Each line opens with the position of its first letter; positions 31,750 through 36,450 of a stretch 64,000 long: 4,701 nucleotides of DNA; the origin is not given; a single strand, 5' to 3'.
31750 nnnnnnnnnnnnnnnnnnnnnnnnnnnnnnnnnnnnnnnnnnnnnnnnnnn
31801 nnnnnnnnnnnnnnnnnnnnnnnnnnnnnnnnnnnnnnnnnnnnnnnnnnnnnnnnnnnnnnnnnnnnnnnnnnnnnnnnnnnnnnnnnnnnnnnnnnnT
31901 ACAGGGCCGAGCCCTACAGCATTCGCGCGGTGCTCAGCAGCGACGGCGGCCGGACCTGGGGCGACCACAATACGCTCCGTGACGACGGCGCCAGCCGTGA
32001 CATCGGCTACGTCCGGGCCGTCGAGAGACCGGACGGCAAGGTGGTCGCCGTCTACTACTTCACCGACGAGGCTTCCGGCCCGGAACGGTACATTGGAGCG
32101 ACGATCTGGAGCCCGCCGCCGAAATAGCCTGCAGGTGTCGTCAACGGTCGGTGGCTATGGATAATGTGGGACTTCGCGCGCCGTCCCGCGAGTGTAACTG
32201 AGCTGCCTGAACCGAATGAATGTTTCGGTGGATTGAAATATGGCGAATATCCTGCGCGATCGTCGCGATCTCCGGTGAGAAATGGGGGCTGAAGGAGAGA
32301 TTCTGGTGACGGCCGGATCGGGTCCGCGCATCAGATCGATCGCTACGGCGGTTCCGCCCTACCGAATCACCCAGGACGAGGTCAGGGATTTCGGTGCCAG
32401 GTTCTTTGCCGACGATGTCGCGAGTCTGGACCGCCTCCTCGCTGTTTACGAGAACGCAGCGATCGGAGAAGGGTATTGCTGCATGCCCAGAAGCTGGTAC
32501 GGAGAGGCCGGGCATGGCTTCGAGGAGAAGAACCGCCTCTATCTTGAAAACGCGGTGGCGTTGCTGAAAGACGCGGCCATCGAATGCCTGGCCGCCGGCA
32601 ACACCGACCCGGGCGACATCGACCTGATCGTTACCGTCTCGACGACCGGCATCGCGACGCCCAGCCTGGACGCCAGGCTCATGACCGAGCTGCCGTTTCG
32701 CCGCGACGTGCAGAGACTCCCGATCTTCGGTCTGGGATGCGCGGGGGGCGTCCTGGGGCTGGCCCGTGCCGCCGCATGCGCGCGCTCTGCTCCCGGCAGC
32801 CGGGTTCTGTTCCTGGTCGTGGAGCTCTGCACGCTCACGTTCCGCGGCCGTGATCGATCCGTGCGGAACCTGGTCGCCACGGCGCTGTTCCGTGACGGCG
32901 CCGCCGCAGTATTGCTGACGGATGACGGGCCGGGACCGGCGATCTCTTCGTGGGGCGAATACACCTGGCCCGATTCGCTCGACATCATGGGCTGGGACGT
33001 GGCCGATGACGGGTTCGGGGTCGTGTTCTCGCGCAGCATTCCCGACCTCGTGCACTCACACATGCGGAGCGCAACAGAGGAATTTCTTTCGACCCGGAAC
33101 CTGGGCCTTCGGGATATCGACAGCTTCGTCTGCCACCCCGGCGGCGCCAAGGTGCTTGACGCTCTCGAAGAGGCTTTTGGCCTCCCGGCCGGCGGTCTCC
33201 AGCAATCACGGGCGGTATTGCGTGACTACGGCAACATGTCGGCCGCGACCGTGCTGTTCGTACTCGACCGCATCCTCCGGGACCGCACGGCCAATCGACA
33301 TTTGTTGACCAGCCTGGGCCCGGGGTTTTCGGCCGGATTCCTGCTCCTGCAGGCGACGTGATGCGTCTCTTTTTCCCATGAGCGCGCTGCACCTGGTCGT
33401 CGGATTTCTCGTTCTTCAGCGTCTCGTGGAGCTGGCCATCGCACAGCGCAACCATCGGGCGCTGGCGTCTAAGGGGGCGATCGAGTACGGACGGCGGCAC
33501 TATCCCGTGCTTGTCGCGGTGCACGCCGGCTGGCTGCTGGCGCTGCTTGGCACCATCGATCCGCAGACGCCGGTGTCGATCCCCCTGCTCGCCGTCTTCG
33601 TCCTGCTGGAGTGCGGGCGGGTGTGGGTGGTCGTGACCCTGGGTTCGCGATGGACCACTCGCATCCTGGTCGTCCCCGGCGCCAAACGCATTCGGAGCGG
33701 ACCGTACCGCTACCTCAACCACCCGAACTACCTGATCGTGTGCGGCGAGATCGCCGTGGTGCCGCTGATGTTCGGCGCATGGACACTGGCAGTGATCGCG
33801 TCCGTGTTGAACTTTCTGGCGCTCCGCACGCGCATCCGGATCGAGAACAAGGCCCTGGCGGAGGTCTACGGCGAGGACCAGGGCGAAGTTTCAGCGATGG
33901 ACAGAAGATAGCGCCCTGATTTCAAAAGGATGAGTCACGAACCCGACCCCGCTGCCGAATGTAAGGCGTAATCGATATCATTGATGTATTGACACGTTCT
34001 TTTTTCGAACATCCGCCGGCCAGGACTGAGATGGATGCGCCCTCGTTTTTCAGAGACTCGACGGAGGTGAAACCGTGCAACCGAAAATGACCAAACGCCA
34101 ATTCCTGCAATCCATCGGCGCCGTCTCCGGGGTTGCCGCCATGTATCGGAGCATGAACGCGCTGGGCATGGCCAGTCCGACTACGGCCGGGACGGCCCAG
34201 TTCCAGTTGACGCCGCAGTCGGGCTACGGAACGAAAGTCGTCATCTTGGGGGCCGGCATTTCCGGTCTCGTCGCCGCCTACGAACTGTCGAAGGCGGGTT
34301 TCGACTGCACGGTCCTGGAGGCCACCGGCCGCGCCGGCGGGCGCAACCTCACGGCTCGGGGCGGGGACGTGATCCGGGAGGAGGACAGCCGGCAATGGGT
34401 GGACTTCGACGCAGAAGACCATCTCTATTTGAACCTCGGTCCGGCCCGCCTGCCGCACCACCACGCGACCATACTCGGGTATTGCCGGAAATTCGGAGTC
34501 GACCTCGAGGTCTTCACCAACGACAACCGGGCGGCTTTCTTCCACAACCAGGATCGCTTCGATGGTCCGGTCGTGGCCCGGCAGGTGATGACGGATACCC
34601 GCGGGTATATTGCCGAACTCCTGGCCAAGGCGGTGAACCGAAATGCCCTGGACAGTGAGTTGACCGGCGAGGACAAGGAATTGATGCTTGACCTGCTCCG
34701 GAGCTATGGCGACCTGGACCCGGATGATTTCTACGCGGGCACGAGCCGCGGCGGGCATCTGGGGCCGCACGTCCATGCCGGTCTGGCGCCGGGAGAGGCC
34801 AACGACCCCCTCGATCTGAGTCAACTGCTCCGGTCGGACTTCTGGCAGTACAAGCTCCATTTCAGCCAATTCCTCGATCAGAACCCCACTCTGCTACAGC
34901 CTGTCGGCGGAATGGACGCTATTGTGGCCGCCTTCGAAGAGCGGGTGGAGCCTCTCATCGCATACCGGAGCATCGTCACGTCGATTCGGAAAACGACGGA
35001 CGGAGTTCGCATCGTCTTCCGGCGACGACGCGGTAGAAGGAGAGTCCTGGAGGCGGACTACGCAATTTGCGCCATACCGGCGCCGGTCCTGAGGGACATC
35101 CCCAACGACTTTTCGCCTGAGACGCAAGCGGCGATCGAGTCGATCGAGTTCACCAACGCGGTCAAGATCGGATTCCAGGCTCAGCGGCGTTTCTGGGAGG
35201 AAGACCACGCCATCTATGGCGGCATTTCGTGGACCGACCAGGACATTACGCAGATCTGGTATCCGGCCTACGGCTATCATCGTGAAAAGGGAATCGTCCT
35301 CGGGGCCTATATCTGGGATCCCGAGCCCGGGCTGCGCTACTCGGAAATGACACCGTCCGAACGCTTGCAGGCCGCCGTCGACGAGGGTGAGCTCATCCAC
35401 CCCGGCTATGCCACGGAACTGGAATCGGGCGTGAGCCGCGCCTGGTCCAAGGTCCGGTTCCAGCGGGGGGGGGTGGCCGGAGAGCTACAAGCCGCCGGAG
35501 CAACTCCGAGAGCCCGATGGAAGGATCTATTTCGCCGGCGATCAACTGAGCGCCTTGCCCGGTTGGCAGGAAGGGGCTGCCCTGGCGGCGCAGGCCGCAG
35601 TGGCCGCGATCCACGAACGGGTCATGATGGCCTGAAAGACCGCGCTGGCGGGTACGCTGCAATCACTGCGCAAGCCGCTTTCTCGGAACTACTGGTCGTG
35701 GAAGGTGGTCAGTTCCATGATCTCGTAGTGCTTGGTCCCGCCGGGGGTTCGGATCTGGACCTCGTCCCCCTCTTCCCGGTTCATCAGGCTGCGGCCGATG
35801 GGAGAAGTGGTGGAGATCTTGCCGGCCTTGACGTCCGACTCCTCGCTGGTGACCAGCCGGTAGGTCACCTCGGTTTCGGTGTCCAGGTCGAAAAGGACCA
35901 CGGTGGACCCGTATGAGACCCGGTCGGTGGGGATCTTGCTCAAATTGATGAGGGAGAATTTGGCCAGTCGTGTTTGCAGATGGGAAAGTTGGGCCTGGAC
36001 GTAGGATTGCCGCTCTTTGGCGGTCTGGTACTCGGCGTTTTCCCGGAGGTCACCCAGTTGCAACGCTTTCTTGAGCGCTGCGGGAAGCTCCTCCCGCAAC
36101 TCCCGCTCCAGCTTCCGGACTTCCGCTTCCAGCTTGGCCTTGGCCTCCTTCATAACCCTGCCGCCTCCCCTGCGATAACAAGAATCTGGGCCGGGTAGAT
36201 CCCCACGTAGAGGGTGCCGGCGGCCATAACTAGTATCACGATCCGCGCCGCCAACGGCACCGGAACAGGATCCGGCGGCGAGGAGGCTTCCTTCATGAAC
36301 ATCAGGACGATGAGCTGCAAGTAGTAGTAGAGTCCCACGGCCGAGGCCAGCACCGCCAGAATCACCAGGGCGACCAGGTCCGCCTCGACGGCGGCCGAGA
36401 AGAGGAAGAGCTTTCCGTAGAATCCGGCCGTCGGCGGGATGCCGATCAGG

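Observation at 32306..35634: Type III PKS + ICMT-family methyltransferase + Tat-signal flavin amine oxidase: small specialised-metabolite (alkylresorcinol/alkylpyrone-like) cluster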

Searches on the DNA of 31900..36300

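Call 50: search_rna_families(source=window, start=31900, end=36300, threshold=evalue, max_evalue=1)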
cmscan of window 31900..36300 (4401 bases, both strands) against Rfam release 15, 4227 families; matches with E-value up to 1: 1.
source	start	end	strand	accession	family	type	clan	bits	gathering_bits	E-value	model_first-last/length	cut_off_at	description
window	36045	36148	-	RF02041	HOTTIP_2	Gene; lncRNA;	-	14.4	80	0.12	269-374/374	no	HOXA transcript at the distal tip, conserved region 2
